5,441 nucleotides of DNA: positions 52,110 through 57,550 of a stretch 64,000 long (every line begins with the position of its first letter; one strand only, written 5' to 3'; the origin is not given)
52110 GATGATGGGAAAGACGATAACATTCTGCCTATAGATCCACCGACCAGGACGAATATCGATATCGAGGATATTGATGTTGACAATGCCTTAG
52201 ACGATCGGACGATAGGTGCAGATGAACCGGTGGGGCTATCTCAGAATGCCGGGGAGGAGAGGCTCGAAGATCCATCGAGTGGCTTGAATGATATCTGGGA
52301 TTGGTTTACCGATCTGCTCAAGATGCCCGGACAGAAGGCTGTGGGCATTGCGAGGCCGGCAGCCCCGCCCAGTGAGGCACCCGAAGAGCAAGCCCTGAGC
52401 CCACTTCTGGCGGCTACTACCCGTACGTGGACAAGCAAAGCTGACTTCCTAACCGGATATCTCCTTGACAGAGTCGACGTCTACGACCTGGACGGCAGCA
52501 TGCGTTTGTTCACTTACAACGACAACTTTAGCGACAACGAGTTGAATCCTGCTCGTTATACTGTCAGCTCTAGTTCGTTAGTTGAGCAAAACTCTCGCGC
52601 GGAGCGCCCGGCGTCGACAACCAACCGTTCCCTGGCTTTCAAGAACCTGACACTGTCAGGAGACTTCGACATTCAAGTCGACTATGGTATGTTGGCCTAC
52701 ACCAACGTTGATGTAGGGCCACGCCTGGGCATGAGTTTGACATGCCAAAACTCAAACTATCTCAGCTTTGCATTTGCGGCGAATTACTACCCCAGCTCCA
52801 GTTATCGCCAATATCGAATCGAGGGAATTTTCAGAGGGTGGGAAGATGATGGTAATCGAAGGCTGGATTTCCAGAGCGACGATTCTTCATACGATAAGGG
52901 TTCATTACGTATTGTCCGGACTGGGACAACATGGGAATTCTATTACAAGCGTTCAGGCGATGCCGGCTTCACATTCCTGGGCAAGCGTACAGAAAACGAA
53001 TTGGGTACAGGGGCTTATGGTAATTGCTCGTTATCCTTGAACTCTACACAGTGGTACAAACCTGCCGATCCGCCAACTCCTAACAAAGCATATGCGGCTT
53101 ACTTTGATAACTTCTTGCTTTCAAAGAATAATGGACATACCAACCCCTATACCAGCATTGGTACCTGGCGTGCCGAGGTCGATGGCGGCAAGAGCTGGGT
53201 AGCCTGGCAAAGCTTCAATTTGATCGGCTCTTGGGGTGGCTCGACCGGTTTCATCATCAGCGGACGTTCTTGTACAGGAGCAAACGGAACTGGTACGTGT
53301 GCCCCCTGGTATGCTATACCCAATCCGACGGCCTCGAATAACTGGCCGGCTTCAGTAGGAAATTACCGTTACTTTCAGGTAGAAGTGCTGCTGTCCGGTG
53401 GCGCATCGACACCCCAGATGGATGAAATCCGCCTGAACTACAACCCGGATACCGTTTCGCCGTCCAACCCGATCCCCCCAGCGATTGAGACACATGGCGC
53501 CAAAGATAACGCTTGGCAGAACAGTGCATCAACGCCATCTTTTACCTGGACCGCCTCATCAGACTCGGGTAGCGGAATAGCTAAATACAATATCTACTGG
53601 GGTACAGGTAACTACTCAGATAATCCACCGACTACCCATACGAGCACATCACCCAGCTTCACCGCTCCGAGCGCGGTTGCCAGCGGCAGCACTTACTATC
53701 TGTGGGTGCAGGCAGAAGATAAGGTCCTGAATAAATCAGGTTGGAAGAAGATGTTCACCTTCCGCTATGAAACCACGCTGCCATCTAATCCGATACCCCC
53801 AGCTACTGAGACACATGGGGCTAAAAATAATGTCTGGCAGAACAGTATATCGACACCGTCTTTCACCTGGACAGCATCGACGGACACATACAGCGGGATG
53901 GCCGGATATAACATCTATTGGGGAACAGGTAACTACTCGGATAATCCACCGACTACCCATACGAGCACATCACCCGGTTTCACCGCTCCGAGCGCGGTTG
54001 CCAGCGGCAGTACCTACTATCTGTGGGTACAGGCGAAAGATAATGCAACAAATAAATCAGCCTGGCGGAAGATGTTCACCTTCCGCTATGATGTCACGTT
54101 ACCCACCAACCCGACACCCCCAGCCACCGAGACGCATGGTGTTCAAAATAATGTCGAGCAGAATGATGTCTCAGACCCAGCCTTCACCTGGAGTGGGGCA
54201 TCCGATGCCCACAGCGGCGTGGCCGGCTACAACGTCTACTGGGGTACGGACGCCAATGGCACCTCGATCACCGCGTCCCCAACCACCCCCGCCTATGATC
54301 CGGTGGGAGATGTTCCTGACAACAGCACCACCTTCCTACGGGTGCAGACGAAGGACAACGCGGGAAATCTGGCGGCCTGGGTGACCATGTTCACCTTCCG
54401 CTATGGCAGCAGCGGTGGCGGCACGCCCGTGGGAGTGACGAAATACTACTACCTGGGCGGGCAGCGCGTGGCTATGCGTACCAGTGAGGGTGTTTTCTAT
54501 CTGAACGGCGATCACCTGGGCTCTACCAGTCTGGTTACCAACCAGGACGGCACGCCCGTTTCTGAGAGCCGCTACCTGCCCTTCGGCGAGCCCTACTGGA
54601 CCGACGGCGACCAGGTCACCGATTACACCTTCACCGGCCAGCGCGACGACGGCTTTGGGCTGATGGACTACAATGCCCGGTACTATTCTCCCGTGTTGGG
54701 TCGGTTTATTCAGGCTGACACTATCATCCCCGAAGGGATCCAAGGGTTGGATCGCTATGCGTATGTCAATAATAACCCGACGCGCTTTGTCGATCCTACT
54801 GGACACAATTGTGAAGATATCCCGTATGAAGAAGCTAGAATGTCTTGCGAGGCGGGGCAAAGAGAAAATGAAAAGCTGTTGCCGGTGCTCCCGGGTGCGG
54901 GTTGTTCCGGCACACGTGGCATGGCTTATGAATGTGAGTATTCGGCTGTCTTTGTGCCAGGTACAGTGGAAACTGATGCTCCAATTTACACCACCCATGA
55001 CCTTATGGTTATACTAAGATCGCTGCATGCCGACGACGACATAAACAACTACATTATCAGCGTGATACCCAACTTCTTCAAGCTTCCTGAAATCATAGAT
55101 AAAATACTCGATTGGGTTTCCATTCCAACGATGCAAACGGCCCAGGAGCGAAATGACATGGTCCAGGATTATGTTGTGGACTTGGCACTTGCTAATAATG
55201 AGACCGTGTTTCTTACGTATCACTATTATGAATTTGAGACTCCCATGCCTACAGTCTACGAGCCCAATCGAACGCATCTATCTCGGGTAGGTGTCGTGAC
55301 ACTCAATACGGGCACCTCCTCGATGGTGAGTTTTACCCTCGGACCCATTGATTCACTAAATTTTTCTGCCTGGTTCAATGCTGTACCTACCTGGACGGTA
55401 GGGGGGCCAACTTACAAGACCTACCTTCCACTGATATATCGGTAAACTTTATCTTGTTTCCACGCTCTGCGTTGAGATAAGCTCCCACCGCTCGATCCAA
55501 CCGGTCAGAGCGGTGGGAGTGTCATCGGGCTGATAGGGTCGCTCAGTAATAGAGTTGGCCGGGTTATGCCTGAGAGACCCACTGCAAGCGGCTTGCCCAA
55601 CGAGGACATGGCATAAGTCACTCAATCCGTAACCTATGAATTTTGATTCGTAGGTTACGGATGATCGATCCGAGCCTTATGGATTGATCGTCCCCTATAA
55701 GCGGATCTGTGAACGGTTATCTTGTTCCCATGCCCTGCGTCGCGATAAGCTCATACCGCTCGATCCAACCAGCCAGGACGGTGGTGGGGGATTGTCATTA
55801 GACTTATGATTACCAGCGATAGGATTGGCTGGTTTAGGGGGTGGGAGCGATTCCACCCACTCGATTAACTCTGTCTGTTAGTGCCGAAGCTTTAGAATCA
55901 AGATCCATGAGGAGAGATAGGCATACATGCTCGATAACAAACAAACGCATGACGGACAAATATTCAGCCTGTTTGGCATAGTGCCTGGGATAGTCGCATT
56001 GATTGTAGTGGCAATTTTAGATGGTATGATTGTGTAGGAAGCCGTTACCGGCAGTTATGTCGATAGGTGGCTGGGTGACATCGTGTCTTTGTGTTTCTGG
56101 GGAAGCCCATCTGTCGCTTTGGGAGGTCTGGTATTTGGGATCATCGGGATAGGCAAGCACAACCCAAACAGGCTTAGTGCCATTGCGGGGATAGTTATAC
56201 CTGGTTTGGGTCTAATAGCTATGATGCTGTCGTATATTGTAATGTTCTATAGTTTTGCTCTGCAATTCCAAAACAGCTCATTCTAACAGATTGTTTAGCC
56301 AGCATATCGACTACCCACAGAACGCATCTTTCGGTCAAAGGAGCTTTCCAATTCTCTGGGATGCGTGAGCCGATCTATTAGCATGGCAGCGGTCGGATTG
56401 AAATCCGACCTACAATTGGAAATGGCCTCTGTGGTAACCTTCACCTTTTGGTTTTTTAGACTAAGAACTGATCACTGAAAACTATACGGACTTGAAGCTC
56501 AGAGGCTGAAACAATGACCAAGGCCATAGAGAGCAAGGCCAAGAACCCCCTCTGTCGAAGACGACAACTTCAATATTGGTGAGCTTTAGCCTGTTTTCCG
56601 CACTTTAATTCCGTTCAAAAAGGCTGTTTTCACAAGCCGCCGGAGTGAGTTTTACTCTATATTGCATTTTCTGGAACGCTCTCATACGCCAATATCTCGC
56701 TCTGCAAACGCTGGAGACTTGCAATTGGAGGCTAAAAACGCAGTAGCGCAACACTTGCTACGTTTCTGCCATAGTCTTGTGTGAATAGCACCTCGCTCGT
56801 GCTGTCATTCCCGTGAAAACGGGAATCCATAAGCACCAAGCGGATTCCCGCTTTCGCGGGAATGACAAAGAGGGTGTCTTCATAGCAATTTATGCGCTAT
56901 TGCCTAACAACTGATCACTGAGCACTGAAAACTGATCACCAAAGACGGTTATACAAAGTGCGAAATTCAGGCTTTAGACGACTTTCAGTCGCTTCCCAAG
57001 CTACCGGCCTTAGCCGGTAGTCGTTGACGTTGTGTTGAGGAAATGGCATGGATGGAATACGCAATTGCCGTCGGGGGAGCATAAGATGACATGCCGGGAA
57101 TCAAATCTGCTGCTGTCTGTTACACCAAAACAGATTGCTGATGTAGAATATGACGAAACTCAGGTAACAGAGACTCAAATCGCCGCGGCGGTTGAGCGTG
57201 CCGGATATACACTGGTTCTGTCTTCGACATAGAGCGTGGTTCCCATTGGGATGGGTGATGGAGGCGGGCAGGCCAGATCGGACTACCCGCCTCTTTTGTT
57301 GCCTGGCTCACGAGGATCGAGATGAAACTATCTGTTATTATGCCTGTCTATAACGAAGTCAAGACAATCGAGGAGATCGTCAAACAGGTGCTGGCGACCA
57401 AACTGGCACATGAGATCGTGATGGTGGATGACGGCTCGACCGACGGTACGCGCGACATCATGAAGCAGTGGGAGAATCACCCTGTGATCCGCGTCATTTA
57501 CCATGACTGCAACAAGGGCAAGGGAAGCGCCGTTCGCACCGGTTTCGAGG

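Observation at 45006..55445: Giant (about 3,480 codon) RHS/YD polymorphic toxin locus lacking canonical secretion and immunity partners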

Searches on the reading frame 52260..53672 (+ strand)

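Call 17: search_protein_families(library=pfam, proteins=[window:52260-53672:+], max_evalue=1)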
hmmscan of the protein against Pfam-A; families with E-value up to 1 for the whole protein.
window:52260-53672:+ (471 aa): 1 family
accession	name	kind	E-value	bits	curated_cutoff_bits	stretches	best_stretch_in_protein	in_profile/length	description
PF07622.18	DUF1583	-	0.17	11.6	22.9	0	122-225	65-182/256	Protein of unknown function (DUF1583) C domain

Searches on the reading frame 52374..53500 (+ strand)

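Call 57: search_protein_families(library=pfam, proteins=[window:52374-53500:+], max_evalue=0.01)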
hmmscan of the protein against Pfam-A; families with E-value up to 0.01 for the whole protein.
window:52374-53500:+ (375 aa): 0 families

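Call 79: search_solved_structures(query=window:52374-53500:+, max_evalue=1)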
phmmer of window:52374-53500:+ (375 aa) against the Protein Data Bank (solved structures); distinct sequences matched with E-value up to 1: 1.
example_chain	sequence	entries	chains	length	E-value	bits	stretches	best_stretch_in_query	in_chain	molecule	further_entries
4ld7_A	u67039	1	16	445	0.69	12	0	84-147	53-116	Dimethylallyl tryptophan synthase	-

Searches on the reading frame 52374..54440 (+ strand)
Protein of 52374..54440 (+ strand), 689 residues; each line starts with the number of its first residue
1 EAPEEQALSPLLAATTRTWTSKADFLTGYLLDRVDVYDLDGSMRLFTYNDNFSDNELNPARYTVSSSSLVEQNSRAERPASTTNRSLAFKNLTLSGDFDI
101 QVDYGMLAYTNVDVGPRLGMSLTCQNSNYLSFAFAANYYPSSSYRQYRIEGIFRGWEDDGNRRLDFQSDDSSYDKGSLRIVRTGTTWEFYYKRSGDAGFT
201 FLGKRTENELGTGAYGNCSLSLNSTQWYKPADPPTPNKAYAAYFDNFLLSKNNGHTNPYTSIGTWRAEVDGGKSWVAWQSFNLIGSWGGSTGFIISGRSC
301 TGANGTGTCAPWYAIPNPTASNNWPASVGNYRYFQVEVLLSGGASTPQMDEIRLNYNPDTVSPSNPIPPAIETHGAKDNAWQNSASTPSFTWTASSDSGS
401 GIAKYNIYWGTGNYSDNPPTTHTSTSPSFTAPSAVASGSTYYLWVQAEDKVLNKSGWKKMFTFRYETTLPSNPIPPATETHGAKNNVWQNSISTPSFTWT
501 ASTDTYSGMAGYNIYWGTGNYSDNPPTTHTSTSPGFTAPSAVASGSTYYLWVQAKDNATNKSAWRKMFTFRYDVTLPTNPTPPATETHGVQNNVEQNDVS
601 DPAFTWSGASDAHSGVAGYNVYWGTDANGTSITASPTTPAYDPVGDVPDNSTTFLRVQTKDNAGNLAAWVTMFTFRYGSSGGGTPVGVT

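Call 49: find_homologous_proteins(query=window:52374-54440:+, max_evalue=0.001)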
Query window:52374-54440:+ (689 aa): 6 proteins with E <= 0.001 among 8000 candidates.
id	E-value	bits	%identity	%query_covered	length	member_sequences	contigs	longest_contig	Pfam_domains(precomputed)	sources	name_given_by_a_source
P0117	3.9e-70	255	37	48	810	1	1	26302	PF19077.7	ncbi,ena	-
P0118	5.0e-56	209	39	46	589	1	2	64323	PF00041.28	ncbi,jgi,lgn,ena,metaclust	metaclust:\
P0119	4.1e-28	116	33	48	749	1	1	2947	PF19077.7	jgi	jgi:hypothetical protein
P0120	3.7e-23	100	38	29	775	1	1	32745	PF05257.23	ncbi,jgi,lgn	-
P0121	2.5e-7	48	40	16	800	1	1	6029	PF15535.13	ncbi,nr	ncbi:MAG: RHS repeat-associated core domain-containing protein, partial [Anaerolineaceae bacterium]|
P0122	2.2e-4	38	29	31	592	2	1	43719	PF19077.7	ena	-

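Call 94: find_encoding_contigs(protein=P0121, flank=6000, max_places=2)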
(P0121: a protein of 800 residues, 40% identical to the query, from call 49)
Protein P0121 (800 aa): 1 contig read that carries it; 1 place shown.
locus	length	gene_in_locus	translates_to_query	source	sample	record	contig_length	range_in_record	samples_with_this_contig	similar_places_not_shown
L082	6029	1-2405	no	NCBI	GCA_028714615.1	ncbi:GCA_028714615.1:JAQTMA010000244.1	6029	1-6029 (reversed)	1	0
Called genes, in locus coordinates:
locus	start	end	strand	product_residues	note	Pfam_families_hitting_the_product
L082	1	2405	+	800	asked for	PF15535:Ntox37 (weak)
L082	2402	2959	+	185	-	PF03130:HEAT_PBS (faint), PF13513:HEAT_EZ (faint), PF13646:HEAT_2, PF24714:TOR1L1_N (faint), PF00514:Arm (faint), PF02985:HEAT (weak), PF13646:HEAT_2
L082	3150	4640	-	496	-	PF00589:Phage_integrase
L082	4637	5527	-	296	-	PF02899:Phage_int_SAM_1, PF13495:Phage_int_SAM_4 (faint), PF00589:Phage_integrase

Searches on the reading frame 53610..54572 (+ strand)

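Call 17: search_protein_families(library=pfam, proteins=[window:53610-54572:+], max_evalue=1)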
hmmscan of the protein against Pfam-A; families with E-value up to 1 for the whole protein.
window:53610-54572:+ (321 aa): 4 families
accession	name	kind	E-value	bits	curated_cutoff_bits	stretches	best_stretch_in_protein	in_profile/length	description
PF13750.12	Big_3_3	-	0.0027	17.8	27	0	130-158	118-146/157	Bacterial Ig-like domain (group 3)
PF25788.1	Ig_Rha78A_N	-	0.0038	17.9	27.4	1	80-159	17-100/105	Rha78A-like, N-terminal immunoglobulin domain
PF13577.12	SnoaL_4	-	0.012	16.1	24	1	85-161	36-112/126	SnoaL-like domain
PF15136.11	UPF0449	-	0.14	13.1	27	0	161-200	3-40/98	Uncharacterised protein family UPF0449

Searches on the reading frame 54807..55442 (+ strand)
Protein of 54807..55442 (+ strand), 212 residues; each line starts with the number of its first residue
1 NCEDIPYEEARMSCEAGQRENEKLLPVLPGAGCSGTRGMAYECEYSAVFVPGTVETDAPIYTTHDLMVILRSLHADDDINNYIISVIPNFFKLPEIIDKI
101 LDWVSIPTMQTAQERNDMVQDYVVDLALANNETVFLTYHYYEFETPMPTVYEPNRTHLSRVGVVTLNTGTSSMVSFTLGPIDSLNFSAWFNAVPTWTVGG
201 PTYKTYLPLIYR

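Call 17: search_protein_families(library=pfam, proteins=[window:54807-55442:+], max_evalue=1)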
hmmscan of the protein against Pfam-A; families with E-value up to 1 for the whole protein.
window:54807-55442:+ (212 aa): 1 family
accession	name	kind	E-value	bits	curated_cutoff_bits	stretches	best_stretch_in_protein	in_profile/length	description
PF15184.11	TOM6p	-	0.057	13.6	27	1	93-129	17-52/74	Mitochondrial import receptor subunit TOM6 homolog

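Call 23: find_homologous_proteins(query=window:54807-55442:+, max_evalue=0.001)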
Query window:54807-55442:+: 128 candidates shared short words with the query, none scored E <= 0.001.

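Call 24: search_protein_representatives(protein=window:54807-55442:+)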
Query: 212 residues. Proteins with E-value up to 0.001 (for the whole library): 2; up to 1e-10: 1; up to 1e-30: 1. The best 2 are listed.
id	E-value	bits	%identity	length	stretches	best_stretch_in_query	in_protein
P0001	2.6e-140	481.6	100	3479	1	1-212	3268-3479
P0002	8.6e-05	38.7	44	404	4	138-200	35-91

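Call 69: predict_structure(protein=window:54807-55442:+)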
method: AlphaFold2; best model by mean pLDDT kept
length: 212 residues; sequences in the alignment: 1
mean_pLDDT: 36.7   pTM: 0.23
mean pLDDT of the five models: 36.7, 30.7, 29.9, 28.4, 26.9
residues with pLDDT >= 90: 0; 70-90: 3; 50-70: 13; < 50: 196
segments of 3 or more residues with pLDDT < 50: 20-212
pLDDT, mean of each block of 10 residues (from residue 1): 60 57 35 33 29 28 32 30 34 38 36 38 34 39 37 37 37 33 34 34 36 29
secondary structure, 60 per line:
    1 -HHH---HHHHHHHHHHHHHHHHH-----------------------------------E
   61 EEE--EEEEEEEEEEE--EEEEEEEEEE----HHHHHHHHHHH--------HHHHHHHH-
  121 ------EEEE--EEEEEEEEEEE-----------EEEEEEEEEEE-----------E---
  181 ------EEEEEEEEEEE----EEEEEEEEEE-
elements in order: H8-24 E60-63 E66-76 E79-88 H93-103 H112-119 E127-130 E133-143 E155-165 E187-197 E202-211

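Call 77: list_cluster_members(proteins=[P0001])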
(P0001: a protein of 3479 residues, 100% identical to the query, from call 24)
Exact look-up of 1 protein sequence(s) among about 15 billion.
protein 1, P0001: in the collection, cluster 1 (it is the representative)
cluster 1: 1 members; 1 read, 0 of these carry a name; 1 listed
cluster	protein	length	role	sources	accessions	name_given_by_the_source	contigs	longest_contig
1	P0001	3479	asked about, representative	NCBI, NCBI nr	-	-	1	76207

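Call 80: search_solved_structures(query=window:54807-55442:+, max_evalue=10)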
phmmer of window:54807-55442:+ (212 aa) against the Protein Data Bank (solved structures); distinct sequences matched with E-value up to 10: 5.
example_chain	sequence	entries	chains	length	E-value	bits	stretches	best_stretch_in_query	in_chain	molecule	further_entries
2oqp_A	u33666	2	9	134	0.17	14.9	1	73-116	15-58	Interleukin-21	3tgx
8ent_A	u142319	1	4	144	0.21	14.5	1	73-116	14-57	Interleukin-21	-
6kdd_A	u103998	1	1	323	0.99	12.3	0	121-145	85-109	Endoglucanase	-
3rjy_A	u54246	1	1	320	1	12.3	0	122-154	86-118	Endoglucanase FnCel5A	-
3nco_A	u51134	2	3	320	1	12.3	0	122-154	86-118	Endoglucanase FnCel5A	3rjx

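Call 86: find_related_loci(query=window:54807-55442:+, collection=metagenome_contigs, flank=6000)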
Query window:54807-55442:+ (212 aa) in metagenome_contigs; peptide patterns used: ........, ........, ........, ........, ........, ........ (x = any residue, [..] = any of these).
78 stretches matched a pattern, but none encodes a relative of the query by tblastn (E <= 1e-3).

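Call 88: find_related_loci(query=window:54807-55442:+, collection=viral_contigs, flank=5000)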
Query window:54807-55442:+ (212 aa) in viral_contigs; peptide patterns used: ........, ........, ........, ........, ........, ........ (x = any residue, [..] = any of these).
5 stretches matched a pattern, but none encodes a relative of the query by tblastn (E <= 1e-3).

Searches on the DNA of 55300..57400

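Call 87: search_rna_families(source=window, start=55300, end=57400, threshold=evalue, max_evalue=1)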
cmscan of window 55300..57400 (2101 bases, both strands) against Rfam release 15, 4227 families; matches with E-value up to 1: 1.
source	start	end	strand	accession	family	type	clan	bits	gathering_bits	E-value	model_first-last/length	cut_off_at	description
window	56010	56110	+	RF02207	WT1-AS_5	Gene; lncRNA;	-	17.1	80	0.46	1-79/79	no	WT1 antisense RNA conserved region 5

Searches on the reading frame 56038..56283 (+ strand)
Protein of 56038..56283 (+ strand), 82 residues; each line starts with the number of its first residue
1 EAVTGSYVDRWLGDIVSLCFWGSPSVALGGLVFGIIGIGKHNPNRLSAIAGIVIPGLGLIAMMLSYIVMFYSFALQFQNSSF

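Call 85: find_related_loci(query=window:56038-56283:+, collection=metagenome_contigs, flank=6000)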
Query seq(82 aa) (82 aa) in metagenome_contigs; peptide patterns used: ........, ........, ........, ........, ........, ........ (x = any residue, [..] = any of these).
501 stretches matched a pattern, but none encodes a relative of the query by tblastn (E <= 1e-3).

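Call 96: search_protein_families(library=pfam, proteins=[window:56083-56283:+], max_evalue=0.1)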
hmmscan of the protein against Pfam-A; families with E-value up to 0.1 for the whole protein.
window:56083-56283:+ (67 aa): 1 family
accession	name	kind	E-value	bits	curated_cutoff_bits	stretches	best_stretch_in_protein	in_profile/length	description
PF02656.20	DUF202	-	0.0026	18.6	23.4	1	6-55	13-63/68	Domain of unknown function (DUF202)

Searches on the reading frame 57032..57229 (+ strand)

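Call 96: search_protein_families(library=pfam, proteins=[window:57032-57229:+], max_evalue=0.1)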
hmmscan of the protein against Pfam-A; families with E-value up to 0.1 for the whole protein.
window:57032-57229:+ (66 aa): 2 families
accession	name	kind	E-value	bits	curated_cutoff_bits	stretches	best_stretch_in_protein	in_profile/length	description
PF00403.32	HMA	-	0.0091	16.8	24.8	1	33-60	35-62/62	Heavy-metal-associated domain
PF12244.13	DUF3606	-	0.052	13.8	24.3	1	41-58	26-43/54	Protein of unknown function (DUF3606)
